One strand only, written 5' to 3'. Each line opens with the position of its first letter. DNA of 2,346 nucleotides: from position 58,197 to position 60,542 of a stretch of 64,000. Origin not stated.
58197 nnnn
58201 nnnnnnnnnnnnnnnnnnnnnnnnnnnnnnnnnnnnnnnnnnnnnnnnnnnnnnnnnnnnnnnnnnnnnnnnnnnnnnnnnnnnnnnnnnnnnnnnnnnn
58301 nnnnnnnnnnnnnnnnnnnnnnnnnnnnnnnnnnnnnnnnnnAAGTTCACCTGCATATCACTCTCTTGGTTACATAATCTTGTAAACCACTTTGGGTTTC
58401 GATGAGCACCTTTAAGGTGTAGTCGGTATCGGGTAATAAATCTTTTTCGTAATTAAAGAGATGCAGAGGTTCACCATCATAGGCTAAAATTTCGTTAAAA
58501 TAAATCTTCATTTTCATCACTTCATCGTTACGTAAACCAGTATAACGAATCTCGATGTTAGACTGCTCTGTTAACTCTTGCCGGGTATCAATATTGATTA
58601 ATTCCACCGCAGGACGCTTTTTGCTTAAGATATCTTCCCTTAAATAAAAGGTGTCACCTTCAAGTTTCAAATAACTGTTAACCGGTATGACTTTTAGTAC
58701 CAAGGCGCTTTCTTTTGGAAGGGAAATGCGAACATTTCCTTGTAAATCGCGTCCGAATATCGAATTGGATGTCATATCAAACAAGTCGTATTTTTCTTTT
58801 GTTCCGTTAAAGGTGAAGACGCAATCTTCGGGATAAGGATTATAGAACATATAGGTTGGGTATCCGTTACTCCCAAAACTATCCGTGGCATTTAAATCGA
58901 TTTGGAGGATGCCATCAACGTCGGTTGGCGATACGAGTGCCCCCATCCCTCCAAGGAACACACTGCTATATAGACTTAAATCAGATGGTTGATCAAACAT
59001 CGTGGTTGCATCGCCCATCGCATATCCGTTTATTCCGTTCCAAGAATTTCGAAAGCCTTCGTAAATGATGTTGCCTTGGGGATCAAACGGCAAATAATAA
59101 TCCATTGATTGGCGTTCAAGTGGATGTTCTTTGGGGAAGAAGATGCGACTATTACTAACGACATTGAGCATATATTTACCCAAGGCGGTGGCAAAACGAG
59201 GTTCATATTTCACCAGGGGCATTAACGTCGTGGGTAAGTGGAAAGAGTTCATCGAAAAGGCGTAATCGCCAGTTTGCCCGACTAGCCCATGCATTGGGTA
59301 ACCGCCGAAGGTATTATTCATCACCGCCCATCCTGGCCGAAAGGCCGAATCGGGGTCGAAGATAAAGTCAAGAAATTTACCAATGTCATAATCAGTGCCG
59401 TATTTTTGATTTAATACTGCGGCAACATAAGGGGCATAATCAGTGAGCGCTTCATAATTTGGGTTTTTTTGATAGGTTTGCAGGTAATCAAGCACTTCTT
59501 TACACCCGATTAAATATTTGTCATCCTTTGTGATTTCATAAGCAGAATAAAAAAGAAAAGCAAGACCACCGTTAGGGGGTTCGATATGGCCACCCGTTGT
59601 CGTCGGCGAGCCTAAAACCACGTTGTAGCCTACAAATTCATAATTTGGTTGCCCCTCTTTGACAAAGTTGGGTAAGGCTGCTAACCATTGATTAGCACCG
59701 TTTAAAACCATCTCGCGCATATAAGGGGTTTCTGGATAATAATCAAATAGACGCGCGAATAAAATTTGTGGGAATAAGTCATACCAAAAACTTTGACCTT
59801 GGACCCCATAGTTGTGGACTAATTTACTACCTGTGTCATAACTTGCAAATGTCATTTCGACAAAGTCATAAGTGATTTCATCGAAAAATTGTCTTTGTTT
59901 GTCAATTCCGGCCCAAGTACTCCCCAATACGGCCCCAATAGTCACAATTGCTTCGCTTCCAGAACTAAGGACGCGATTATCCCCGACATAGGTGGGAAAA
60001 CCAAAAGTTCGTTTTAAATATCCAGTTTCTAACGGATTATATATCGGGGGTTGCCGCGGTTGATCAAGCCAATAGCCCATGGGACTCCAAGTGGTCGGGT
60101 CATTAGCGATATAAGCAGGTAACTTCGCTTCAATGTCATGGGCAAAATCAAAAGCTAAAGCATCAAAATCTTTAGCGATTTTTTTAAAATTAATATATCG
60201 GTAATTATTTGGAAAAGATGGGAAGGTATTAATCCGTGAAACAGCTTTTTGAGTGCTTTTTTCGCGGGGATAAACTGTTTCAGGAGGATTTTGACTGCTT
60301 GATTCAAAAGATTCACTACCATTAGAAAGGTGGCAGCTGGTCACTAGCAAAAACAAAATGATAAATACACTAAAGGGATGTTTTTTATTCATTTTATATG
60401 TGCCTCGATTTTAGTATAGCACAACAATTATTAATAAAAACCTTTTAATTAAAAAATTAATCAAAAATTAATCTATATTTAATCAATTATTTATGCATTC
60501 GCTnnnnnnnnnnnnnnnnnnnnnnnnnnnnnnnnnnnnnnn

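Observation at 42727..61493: Polycistronic minus-strand glycan-utilisation locus of about 17.6 kb, with gene content pointing to α/β-mannoside or N-glycan catabolism.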

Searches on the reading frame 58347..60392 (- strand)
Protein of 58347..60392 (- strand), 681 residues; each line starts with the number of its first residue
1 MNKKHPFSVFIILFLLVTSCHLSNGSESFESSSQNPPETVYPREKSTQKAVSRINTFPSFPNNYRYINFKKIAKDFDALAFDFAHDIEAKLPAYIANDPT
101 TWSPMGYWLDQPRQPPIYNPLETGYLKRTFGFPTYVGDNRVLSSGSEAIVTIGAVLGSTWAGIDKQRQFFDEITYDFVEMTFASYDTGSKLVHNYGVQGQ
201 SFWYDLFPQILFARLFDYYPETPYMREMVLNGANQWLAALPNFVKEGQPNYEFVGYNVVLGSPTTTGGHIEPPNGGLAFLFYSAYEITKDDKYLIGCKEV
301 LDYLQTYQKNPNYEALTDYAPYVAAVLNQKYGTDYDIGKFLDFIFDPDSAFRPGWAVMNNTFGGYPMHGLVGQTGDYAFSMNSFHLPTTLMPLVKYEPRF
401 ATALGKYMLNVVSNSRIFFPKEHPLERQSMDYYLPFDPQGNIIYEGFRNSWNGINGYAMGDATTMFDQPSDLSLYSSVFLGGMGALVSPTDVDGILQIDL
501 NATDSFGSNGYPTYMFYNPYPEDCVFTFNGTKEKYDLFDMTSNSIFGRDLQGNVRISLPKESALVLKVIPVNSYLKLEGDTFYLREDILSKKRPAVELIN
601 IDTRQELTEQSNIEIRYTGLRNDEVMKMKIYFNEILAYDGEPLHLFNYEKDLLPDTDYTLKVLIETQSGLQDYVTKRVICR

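Call 4: search_protein_families(library=pfam, proteins=[window:58347-60392:-], max_evalue=0.01)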
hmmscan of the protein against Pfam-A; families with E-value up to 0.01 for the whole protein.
window:58347-60392:- (681 aa): 0 families

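Call 9: search_solved_structures(query=window:58347-60392:-, max_evalue=1)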
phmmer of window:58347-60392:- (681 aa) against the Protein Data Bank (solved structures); distinct sequences matched with E-value up to 1: 2.
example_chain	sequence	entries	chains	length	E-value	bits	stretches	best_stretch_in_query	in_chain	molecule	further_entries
5zhb_A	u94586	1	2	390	0.13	13.8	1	281-308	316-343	Cellobiose 2-epimerase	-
10lk_a2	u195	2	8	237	0.29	12.7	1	570-616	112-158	DUF4468 domain-containing protein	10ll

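Call 16: find_homologous_proteins(query=window:58347-60392:-, max_evalue=0.00001)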
Query window:58347-60392:- (681 aa): 152 proteins with E <= 0.00001 among 8000 candidates; the best 120 are listed.
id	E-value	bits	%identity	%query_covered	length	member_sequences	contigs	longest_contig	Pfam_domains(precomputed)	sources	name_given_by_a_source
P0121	0.0e+0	1592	100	100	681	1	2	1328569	-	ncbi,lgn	ncbi:MAG: hypothetical protein ACOX3K_03800 [Bacilli bacterium]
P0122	0.0e+0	1251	78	100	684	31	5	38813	-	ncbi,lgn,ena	-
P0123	0.0e+0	1243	77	100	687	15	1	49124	-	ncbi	-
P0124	0.0e+0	1228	76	100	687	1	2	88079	-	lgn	-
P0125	0.0e+0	1201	74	100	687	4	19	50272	-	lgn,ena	-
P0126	3.3e-293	993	65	93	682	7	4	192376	-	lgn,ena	-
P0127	1.0e-291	988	64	94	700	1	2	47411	-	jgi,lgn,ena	-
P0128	3.8e-291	986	64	95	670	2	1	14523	-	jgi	jgi:hypothetical protein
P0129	1.4e-288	977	63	95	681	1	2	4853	-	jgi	-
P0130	1.6e-287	974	64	94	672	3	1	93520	-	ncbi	ncbi:MAG: hypothetical protein WC399_00810 [Bacilli bacterium]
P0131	2.5e-286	970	63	94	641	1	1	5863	-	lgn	-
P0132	6.5e-286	968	64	94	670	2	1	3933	-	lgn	-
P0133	6.8e-284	962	62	96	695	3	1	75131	-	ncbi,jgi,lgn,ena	-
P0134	2.3e-283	960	64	93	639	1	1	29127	-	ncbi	-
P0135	3.1e-271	920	61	94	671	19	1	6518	-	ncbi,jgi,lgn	jgi:hypothetical protein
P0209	3.7e-114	401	35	99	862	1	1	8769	-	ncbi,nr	ncbi:MAG: hypothetical protein IJU84_04265 [Clostridia bacterium]|nr:hypothetical protein [Clostridi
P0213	7.1e-104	367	32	93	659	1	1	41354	-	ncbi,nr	ncbi:MAG: hypothetical protein J6Z34_04275 [Clostridia bacterium]|nr:hypothetical protein [Clostridi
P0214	2.7e-89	319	36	80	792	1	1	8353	-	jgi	jgi:hypothetical protein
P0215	1.5e-84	303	35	59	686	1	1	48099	-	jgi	jgi:hypothetical protein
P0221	1.9e-71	260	30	82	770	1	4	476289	PF06452.17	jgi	jgi:hypothetical protein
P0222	1.3e-70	257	31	84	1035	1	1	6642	PF13385.14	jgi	jgi:hypothetical protein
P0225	2.4e-69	253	32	75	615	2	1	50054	PF18962.8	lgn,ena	-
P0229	1.4e-68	250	32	77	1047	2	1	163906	PF22352.3,PF13385.14,PF18962.8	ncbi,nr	ncbi:MAG: T9SS type A sorting domain-containing protein [Paludibacter sp.]|nr:T9SS type A sorting do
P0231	2.2e-68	250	28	81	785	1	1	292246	-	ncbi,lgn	-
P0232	2.5e-68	249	31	59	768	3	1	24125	PF00404.25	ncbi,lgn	-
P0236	2.7e-66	243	34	56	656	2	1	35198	-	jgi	jgi:hypothetical protein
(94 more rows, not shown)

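Call 24: predict_structure(alignment_id=A1)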
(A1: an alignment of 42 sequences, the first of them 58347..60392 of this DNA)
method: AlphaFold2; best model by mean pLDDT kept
length: 681 residues; sequences in the alignment: 42
mean_pLDDT: 92.2   pTM: 0.90
mean pLDDT of the five models: 92.2, 91.8, 91.5, 91.5, 90.8
residues with pLDDT >= 90: 570; 70-90: 72; 50-70: 19; < 50: 20
segments of 3 or more residues with pLDDT < 50: 1-5, 20-34
pLDDT, mean of each block of 10 residues (from residue 1): 49 58 40 55 90 96 96 98 95 90 94 83 93 92 87 98 98 97 96 91 95 98 98 98 94 93 85 96 98 98 93 89 98 96 93 92 96 96 97 98 98 98 95 94 97 96 91 97 98 98 96 98 98 97 95 97 98 93 95 95 89 95 96 95 93 89 97 95 80
secondary structure, 60 per line:
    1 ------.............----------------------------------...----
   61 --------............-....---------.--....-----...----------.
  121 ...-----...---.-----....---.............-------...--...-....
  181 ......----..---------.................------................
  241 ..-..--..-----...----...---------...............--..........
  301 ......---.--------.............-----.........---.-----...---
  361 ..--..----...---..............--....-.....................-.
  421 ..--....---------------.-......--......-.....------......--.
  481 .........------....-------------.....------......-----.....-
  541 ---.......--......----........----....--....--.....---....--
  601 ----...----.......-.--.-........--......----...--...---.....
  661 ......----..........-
elements in order: H7-19 H69-80 H82-85 E107-109 H120-123 E129-131 H141-144 H148-160 E168-170 E173-175 H177-184 H202-218 H225-242 E255-257 E262-264 H274-288 H291-306 H319-331 H337-345 E355-357 E371-373 E377-379 H380-390 H393-396 H398-418 E446-451 E454-459 H461-465 H474-477 H480-486 E487-489 E496-499 E513-517 E524-529 E535-539 E544-550 E553-558 E563-570 E575-578 E581-584 E587-591 E595-598 E605-607 E612-618 E625-632 E635-640 E645-647 E656-666 E671-680

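Call 26: find_encoding_contigs(protein=P0121, flank=10000, max_places=3)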
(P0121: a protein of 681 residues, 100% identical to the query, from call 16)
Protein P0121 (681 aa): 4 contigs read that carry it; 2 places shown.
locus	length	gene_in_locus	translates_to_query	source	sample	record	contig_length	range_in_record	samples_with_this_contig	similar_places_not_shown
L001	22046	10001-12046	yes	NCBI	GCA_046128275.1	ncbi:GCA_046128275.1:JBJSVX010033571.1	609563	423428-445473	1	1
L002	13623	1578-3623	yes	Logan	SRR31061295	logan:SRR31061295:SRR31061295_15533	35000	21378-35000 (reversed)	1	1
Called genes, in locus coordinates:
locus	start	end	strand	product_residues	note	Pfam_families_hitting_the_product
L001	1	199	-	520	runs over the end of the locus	PF01266:DAO (faint), PF01593:Amino_oxidase, PF01946:Thi4 (weak), PF13450:NAD_binding_8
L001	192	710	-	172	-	PF04138:GtrA_DPMS_TM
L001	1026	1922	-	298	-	-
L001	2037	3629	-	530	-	PF07690:MFS_1, PF13347:MFS_2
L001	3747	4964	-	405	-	-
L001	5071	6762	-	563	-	PF02878:PGM_PMM_I, PF02879:PGM_PMM_II, PF02880:PGM_PMM_III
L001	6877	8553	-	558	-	-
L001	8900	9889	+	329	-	PF00532:Peripla_BP_1, PF13377:Peripla_BP_3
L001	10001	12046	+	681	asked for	-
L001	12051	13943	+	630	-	PF02368:Big_2 (weak)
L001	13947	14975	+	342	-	PF04041:Glyco_hydro_130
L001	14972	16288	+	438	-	PF01547:SBP_bac_1, PF13416:SBP_bac_8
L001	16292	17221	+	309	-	PF00528:BPD_transp_1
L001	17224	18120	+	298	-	PF00528:BPD_transp_1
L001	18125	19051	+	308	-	PF08950:DUF1861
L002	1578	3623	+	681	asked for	-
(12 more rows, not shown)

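Call 28: fold_search(model_id=the predicted structure, library=pdb)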
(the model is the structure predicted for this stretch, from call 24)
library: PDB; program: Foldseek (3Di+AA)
matches with E <= 10: 1415; with E <= 0.001: 22
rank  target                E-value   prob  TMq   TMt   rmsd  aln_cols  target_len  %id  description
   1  7exw                  4.6e-07  1.00  0.27  0.28  19.7       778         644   10  GH127 beta-L-arabinofuranosidase HypBA1 covalently complexed with alpha-L-arabinofuranosylamide (released 2021-11-17)
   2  7exu                  7.9e-07  1.00  0.27  0.28  20.2       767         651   10  GH127 beta-L-arabinofuranosidase HypBA1 E322Q mutant complexed with p-nitrophenyl beta-L-arabinofuranoside (released 2021-11-17)
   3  7exv                  1.3e-06  1.00  0.27  0.28  20.5       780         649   10  GH127 beta-L-arabinofuranosidase HypBA1 covalently complexed with beta-L-arabinofuranoylamide (released 2021-11-17)
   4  3wrf                  3.0e-06  1.00  0.26  0.27  19.4       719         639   10  The crystal structure of native HypBA1 from Bifidobacterium longum JCM 1217 (released 2014-09-03)
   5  7dif                  4.8e-06  1.00  0.26  0.27  20.6       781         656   10  GH127 beta-L-arabinofuranosidase HypBA1 covalently complexed with beta-L-arabinofuranose-configured cyclophellitol at 1. (released 2021-01-27)
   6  7xdi_F                1.5e-05  1.00  0.27  0.37  12.1       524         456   10  Tail structure of bacteriophage SSV19 (released 2022-08-10)
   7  4qk0_A                1.6e-05  1.00  0.28  0.29  19.7       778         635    9  Crystal structure of Ara127N-Se, a GH127 beta-L-arabinofuranosidase from Geobacillus Stearothermophilus T6 (released 2015-06-10)
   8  4qjy_A                2.7e-05  0.99  0.27  0.28  19.2       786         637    9  Crystal structure of native Ara127N, a GH127 beta-L-arabinofuranosidase from Geobacillus Stearothermophilus T6 (released 2015-06-10)
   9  8qf8_B                3.1e-05  1.00  0.28  0.26  15.5       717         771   10  GH146 beta-L-arabinofuranosidase from Bacteroides thetaioatomicron in complex with beta-l-arabinofurano cyclophellitol (released 2023-12-13)
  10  8k7y_A                3.6e-05  1.00  0.30  0.31  18.1       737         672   10  Crystal structure of GH146 beta-L-arabinofuranosidase Bll3HypBA1 (amino acids 380-1051), ligand-free form (released 2024-02-21)
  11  3wre                  4.9e-05  0.99  0.20  0.21  23.0       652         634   10  The crystal structure of native HypBA1 from Bifidobacterium longum JCM 1217 (released 2014-09-03)
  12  8k7x                  7.5e-05  0.99  0.28  0.29  18.3       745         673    8  Crystal structure of GH146 beta-L-arabinofuranosidase Bll3HypBA1 (amino acids 380-1223) in complex with Tris (released 2024-02-21)
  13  6ex6_B                9.6e-05  1.00  0.31  0.33  18.3       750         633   11  The GH127, Beta-arabinofuranosidase, BT3674 (released 2018-11-21)
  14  5opj                  3.0e-04  0.99  0.30  0.27  17.9       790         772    9  Beta-L-arabinofuranosidase (released 2018-02-28)
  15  7ad6_A                3.8e-04  0.98  0.26  0.19  22.2       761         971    8  Crystal structure of human complement C5 in complex with the K92 bovine knob domain peptide. (released 2021-03-10)
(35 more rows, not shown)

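Call 30: search_protein_families(library=pfam, proteins=[window:58347-60392:-], max_evalue=5)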
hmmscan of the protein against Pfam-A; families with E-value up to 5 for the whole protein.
window:58347-60392:- (681 aa): 1 family
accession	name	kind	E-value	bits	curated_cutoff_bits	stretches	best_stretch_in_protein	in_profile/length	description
PF06662.19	C5-epim_C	-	0.065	13.2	23.3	1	275-308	32-65/188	D-glucuronyl C5-epimerase C-terminus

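Call 31: search_protein_families(library=ncbifam, proteins=[window:58347-60392:-], max_evalue=0.01)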
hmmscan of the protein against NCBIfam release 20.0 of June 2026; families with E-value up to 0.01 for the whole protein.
window:58347-60392:- (681 aa): 0 families

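Call 57: search_protein_families(library=pfam, proteins=[P0221, P0222, P0229, P0232, P0209, P0214], max_evalue=0.001)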
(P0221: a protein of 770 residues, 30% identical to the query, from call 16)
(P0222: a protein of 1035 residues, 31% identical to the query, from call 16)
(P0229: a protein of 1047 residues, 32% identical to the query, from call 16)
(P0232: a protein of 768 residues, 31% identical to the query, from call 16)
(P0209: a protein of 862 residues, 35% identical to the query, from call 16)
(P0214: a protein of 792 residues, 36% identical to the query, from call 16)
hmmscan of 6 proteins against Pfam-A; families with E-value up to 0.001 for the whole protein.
P0221 (770 aa): 1 family
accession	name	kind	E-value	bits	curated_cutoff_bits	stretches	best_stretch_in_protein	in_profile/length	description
PF06452.16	CBM9_1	-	1.7e-05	25.2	23.4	1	573-725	1-146/185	Carbohydrate family 9 binding domain-like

P0222 (1035 aa): 4 families
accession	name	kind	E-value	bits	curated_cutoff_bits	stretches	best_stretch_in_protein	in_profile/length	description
PF13385.13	Laminin_G_3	-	1.1e-24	87.7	27.6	1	789-937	4-150/151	Concanavalin A-like lectin/glucanases superfamily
PF18962.6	Por_Secre_tail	-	0.00015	22.4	27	1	961-1033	1-75/75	Secretion system C-terminal sorting domain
PF06832.18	BiPBP_C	-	0.00036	20.8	26.8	0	575-626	29-78/90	Penicillin-Binding Protein C-terminus Family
PF00801.26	PKD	-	0.001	19.5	23.5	0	684-728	31-75/80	PKD domain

P0229 (1047 aa): 5 families
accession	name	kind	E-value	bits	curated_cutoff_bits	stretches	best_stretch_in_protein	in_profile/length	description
PF13385.13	Laminin_G_3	-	1.7e-21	77.4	27.6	1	798-942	4-145/151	Concanavalin A-like lectin/glucanases superfamily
PF18962.6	Por_Secre_tail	-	1.3e-10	41.8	27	1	971-1043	1-74/75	Secretion system C-terminal sorting domain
PF22352.2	K319L-like_PKD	-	1.2e-06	28.8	27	1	595-652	24-84/84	K319L-like, PKD domain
PF00801.26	PKD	-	0.00031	21.1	23.5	1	667-741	4-80/80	PKD domain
PF18911.6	PKD_4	-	0.00038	20.9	27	0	671-739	16-81/85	PKD domain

P0232 (768 aa): 1 family
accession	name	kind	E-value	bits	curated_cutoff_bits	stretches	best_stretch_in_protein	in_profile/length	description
PF00404.24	Dockerin_1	-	8.5e-07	29.5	22.9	1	716-765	2-55/57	Dockerin type I domain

P0209 (862 aa): 0 families

P0214 (792 aa): 0 families

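Call 67: search_protein_representatives(alignment_id=A1)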
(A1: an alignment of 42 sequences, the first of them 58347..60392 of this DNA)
Query: 42 sequences, 662 profile positions. Proteins with E-value up to 0.001 (for the whole library): 1462; up to 1e-10: 1029; up to 1e-30: 574. The best 150 are listed.
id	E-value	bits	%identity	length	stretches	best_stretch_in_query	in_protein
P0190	2.3e-268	908.8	-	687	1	5-662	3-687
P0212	6.7e-243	824.6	-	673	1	3-660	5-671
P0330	3.1e-221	753.0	-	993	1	13-659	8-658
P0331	1.2e-219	747.8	-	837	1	23-659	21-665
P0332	1.5e-219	747.5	-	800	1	5-652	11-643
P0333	1.3e-214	731.2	-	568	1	23-571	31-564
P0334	1.5e-212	724.4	-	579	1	11-575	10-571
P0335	4.7e-210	716.1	-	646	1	26-660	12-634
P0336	1.3e-209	714.7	-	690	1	28-577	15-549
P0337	3.1e-209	713.4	-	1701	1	12-659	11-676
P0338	1.6e-207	707.7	-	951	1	32-614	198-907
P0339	8.8e-207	705.3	-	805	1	21-579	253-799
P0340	3.7e-206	703.2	-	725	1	21-576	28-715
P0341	1.6e-204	697.8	-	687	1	25-573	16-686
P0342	2.3e-204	697.3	-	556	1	7-572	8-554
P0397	5.9e-175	600.1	-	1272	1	34-575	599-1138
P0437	3.6e-161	554.6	-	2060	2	119-657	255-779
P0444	3.7e-159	547.9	-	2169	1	24-578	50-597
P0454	2.8e-155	535.1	-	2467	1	6-604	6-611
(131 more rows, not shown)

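Call 68: search_protein_families(library=pfam, proteins=[P0337, P0437, P0444, P0454, P0397], max_evalue=0.0001)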
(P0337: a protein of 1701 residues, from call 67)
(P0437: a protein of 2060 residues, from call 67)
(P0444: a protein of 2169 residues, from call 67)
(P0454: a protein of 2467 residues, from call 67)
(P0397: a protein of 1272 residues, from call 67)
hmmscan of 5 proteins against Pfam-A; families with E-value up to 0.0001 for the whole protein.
P0337 (1701 aa): 2 families
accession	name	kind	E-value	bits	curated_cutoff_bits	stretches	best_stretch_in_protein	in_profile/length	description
PF00395.25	SLH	-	1.4e-31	108.6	20.8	3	1639-1682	2-44/44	S-layer homology domain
PF02368.24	Big_2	-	1.7e-09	38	22.8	1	1208-1268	5-65/79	Bacterial Ig-like domain (group 2)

P0437 (2060 aa): 5 families
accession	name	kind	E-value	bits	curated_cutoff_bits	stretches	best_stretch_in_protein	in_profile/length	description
PF00395.25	SLH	-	2.6e-32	110.9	20.8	3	1997-2040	2-44/44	S-layer homology domain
PF00754.31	F5_F8_type_C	-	1e-18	68.1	28.2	2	199-253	2-58/127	F5/8 type C domain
PF22633.2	F5_F8_type_C_2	-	6.2e-15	56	27.8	2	121-166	45-91/91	NedA-like, galactose-binding domain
PF22359.2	Big-like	-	1.4e-08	35.2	27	0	1352-1391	2-39/48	Bacterial Ig-like domain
PF08547.18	CIA30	-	2.9e-07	31.1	24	0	1201-1252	44-97/157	Complex I intermediate-associated protein 30 (CIA30)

P0444 (2169 aa): 3 families
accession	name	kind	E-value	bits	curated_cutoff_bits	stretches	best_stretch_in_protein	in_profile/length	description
PF12951.13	PATR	-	2.4e-27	95.1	27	4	795-823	1-29/30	Passenger-associated-transport-repeat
PF18676.6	MBG_2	-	1.7e-25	89.8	25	2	1736-1814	1-71/72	MBG domain (YGX type)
PF16640.11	Big_3_5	-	4.9e-24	85.1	35.5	2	1826-1912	2-87/88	Bacterial Ig-like domain (group 3)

P0454 (2467 aa): 8 families
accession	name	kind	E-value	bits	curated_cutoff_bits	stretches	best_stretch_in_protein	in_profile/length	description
PF00395.25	SLH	-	2.3e-38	130.4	20.8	3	2289-2330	1-43/44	S-layer homology domain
PF00041.27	fn3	-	4.6e-25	88.1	25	2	1839-1922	2-82/84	Fibronectin type III domain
PF22633.2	F5_F8_type_C_2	-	1.5e-22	80.4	27.8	1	606-691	1-91/91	NedA-like, galactose-binding domain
PF00754.31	F5_F8_type_C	-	9.9e-21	74.6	28.2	1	594-706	3-125/127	F5/8 type C domain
PF25059.1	FN3_DSCAM-DSCAML_C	-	8e-09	36.2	39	0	2070-2120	30-79/89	DSCAM/DSCAML C-terminal Fn3-like domain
PF16656.11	Pur_ac_phosph_N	-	2e-06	28.7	30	0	1942-2008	11-83/93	Purple acid Phosphatase, N-terminal domain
PF21910.2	GH85_C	-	8.9e-06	26.5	27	0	1938-1988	11-55/95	GH85 endohexosaminidases, C-terminal domain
PF16794.11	fn3_4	-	1.1e-05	25.7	27.1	0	2049-2106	23-90/103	Fibronectin-III type domain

P0397 (1272 aa): 1 family
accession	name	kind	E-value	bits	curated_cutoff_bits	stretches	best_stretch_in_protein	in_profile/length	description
PF16640.11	Big_3_5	-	3.6e-15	56.7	35.5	1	517-594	5-84/88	Bacterial Ig-like domain (group 3)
